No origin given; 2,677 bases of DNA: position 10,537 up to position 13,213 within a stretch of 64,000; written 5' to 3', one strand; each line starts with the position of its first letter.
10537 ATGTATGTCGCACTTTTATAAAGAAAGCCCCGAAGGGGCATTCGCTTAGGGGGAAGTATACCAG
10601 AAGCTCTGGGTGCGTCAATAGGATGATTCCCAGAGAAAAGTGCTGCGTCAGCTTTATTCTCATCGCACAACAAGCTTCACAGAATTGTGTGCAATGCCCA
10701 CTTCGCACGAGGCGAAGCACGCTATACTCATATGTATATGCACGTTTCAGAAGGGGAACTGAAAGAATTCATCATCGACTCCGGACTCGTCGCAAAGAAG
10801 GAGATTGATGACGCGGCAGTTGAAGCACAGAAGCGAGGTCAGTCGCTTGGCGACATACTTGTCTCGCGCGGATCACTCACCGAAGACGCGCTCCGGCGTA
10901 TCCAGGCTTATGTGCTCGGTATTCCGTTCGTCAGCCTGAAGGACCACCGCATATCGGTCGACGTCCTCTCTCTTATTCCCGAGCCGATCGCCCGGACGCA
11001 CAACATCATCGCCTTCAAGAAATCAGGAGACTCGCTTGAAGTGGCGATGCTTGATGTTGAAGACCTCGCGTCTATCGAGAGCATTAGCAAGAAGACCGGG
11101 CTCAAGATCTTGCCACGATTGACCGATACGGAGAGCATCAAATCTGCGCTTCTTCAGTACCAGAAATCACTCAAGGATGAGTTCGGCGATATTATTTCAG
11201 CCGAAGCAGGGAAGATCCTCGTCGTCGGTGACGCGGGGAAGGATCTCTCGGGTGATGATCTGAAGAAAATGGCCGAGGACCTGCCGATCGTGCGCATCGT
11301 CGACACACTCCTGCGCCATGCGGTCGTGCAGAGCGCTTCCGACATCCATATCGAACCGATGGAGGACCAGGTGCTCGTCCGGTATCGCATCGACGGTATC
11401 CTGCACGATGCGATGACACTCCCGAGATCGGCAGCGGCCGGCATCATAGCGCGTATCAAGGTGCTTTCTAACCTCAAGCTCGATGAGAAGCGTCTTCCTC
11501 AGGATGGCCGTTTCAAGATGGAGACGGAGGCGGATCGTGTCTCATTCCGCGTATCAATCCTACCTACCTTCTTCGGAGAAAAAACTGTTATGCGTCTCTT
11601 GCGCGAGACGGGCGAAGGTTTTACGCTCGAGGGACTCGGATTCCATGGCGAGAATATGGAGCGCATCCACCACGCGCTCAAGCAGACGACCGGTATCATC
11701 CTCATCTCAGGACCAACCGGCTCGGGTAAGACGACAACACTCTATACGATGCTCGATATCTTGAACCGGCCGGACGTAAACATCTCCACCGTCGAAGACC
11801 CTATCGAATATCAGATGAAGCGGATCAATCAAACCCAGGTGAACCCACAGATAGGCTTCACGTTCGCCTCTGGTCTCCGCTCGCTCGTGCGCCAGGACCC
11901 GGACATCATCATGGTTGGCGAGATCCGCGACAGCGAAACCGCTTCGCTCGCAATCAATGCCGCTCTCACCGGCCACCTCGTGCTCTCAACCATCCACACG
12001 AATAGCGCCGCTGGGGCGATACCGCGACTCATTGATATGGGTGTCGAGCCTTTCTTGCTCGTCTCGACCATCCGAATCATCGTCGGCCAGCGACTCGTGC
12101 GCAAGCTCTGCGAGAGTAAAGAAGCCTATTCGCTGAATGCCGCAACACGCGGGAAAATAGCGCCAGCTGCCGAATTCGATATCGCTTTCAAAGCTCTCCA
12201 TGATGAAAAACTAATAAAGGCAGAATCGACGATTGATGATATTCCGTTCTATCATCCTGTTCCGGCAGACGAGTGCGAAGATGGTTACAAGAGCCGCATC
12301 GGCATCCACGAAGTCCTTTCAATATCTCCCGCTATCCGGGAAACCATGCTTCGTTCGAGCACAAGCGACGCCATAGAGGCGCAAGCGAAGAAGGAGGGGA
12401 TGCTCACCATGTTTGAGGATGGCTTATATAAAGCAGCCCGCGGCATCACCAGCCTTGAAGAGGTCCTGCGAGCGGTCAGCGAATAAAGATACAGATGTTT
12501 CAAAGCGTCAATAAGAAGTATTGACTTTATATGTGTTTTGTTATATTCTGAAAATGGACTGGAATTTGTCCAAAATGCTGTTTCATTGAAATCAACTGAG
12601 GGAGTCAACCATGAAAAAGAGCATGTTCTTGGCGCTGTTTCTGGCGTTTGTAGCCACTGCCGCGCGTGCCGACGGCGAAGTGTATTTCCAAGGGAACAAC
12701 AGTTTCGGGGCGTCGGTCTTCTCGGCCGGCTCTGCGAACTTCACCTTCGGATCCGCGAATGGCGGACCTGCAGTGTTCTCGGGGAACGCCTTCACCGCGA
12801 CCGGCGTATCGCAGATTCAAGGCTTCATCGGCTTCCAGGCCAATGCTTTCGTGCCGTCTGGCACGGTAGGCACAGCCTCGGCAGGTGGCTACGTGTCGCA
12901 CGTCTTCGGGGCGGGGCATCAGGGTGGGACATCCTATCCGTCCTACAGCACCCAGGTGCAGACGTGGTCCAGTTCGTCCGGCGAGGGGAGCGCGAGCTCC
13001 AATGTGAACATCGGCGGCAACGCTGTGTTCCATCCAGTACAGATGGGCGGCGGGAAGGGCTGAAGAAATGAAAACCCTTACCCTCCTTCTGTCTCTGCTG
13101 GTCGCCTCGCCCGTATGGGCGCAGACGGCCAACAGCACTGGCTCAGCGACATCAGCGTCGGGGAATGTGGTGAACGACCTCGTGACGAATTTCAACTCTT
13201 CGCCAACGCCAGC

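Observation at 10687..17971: Type IV pilus locus with two Sec-secreted proteins between pilB and pilC and a 588-aa β-helix-like pseudopilin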

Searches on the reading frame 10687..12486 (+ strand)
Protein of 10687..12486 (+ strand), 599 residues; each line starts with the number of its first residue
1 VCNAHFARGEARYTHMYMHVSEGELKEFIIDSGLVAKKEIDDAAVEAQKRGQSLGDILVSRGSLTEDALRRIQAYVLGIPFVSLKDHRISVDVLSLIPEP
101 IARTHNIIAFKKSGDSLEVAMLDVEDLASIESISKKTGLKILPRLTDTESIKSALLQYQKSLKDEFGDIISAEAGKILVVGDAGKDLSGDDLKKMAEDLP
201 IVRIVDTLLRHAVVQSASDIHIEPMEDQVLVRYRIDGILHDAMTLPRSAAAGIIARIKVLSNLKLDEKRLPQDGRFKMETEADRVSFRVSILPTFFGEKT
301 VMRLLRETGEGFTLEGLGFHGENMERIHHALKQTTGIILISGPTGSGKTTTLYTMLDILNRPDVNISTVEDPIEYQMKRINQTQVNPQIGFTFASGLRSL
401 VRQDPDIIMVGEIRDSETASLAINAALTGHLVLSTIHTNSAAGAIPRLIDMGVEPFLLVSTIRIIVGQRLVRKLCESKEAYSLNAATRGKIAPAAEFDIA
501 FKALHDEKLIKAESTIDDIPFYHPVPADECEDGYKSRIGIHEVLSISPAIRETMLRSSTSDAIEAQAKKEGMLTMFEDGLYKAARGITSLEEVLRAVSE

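Call 3: search_protein_families(library=pfam, proteins=[window:10687-12486:+], max_evalue=0.1)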
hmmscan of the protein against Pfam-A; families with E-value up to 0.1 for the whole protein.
window:10687-12486:+ (599 aa): 20 families
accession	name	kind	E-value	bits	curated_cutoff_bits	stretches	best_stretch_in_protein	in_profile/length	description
PF00437.27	T2SSE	-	5.4e-127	423.9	24.9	1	196-595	3-370/370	Type II/IV secretion system protein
PF05157.20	MshEN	-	1.3e-14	54.4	23.1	1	77-161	1-86/90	MshEN domain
PF13191.12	AAA_16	-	0.00022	22.2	32.6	1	324-363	9-52/167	AAA ATPase domain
PF13401.12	AAA_22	-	0.00037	21.2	27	1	333-364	3-36/130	AAA domain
PF25199.1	nSTAND_NTPase5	-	0.0017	18.7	34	1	331-376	37-83/145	Novel STAND NTPase 5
PF13086.12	AAA_11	-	0.002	18.4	27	1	324-360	7-42/257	AAA domain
PF13476.12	AAA_23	-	0.0021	19.2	27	1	334-352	18-36/201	AAA domain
PF20720.3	nSTAND3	-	0.003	17.7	27.2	1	323-361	6-43/155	Novel STAND NTPase 3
PF13555.12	AAA_29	-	0.0067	16.6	27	1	333-357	20-44/61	P-loop containing region of AAA domain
PF13173.12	AAA_14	-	0.0078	16.7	27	1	336-443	3-101/129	AAA domain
PF13604.12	AAA_30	-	0.025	14.7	27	1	327-360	10-43/191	AAA domain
PF13245.12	AAA_19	-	0.032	14.9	25.1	1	334-363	10-39/134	AAA domain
PF04851.21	ResIII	-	0.032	14.6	22.5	1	324-360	12-48/164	Type III restriction enzyme, res subunit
PF00005.33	ABC_tran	-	0.035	15.1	25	1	337-391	13-63/137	ABC transporter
PF10415.14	FumaraseC_C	-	0.035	15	32.5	0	44-72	18-46/54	Fumarase C C-terminus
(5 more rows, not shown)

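Call 4: search_protein_families(library=ncbifam, proteins=[window:10687-12486:+], max_evalue=0.1)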
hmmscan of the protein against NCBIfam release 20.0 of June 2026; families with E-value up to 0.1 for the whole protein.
window:10687-12486:+ (599 aa): 33 families (the best 25 are shown)
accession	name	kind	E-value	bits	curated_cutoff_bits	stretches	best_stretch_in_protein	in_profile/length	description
TIGR02538.1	type_IV_pilB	equivalog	4.1e-162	540.7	675.65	1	25-597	2-562/564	type IV-A pilus assembly ATPase PilB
TIGR02533.1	type_II_gspE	equivalog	4.6e-156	520.3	630.25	1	97-596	4-485/486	type II secretion system ATPase GspE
NF007755.0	PRK10436.1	equivalog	3.7e-128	428.1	617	1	102-597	14-459/465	type II secretion system protein GspE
NF053534.1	T4PilAsmATPsTfpB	equivalog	3.8e-124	415.2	850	1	189-597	189-582/584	type IV pilus assembly ATPase TfpB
NF041000.1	ATPase_ComGA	equivalog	2e-78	263.1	300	1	207-472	2-266/267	competence type IV pilus ATPase ComGA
TIGR01420.1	pilT_fam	subfamily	9.8e-51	173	319.1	1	206-452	3-243/343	PilT/PilU family type 4a pilus ATPase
TIGR02525.1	plasmid_TraJ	equivalog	4.5e-27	95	368.3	1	327-472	141-299/372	plasmid transfer ATPase TraJ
TIGR02524.1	dot_icm_DotB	equivalog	2.8e-22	79.4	463.3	1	327-475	126-289/358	Dot/Icm type IV secretion system ATPase DotB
NF058587.1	archaellum_moto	equivalog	1.6e-15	56.9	550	1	338-453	278-398/527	archaellum flagellar ATPase motor FlaI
TIGR02782.1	TrbB_P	equivalog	2.7e-15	56.4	304.55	1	324-449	126-253/303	P-type conjugative transfer ATPase TrbB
TIGR03819.1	heli_sec_ATPase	hypoth_equivalog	8.8e-14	51.4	373.15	1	236-452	81-301/340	TadA family conjugal transfer-associated ATPase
TIGR02788.1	VirB11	equivalog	1.3e-13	50.7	249.95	1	327-451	137-265/308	P-type DNA transfer ATPase VirB11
NF010407.0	PRK13833.1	subfamily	3.2e-13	49.8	499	1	326-453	136-264/323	conjugal transfer protein TrbB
NF010469.0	PRK13894.1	subfamily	5e-12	45.8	508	1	323-448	138-264/320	conjugal transfer ATPase TrbB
NF010335.0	PRK13764.1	equivalog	3.1e-08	32.6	340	1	325-456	253-385/613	ATPase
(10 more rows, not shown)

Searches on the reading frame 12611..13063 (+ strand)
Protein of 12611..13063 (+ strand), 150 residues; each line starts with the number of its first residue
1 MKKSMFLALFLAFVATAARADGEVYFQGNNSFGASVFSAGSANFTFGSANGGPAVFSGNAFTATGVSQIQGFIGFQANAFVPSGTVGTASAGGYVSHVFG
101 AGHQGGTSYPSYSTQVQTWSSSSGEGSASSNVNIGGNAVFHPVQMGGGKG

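Call 3: search_protein_families(library=pfam, proteins=[window:12611-13063:+], max_evalue=0.1)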
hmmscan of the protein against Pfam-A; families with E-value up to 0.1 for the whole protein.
window:12611-13063:+ (150 aa): 1 family
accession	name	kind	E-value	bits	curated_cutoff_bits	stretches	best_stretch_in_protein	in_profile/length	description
PF03032.20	FSAP_sig_propep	-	0.021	15.3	27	1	1-14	3-16/46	Frog skin active peptide family signal and propeptide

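Call 4: search_protein_families(library=ncbifam, proteins=[window:12611-13063:+], max_evalue=0.1)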
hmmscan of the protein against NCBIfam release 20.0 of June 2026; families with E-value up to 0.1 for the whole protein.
window:12611-13063:+ (150 aa): 0 families

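Call 24: find_homologous_proteins(query=window:12611-13063:+)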
Query window:12611-13063:+ (150 aa): 2 proteins with E <= 0.001 among 147 candidates.
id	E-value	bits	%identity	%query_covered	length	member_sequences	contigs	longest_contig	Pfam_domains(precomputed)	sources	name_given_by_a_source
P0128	1.4e-78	280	93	100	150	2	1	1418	-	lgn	-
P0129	1.7e-43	166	71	83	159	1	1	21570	-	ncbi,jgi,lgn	ncbi:MAG: hypothetical protein WC835_02500 [Candidatus Paceibacterota bacterium]|jgi:hypothetical pr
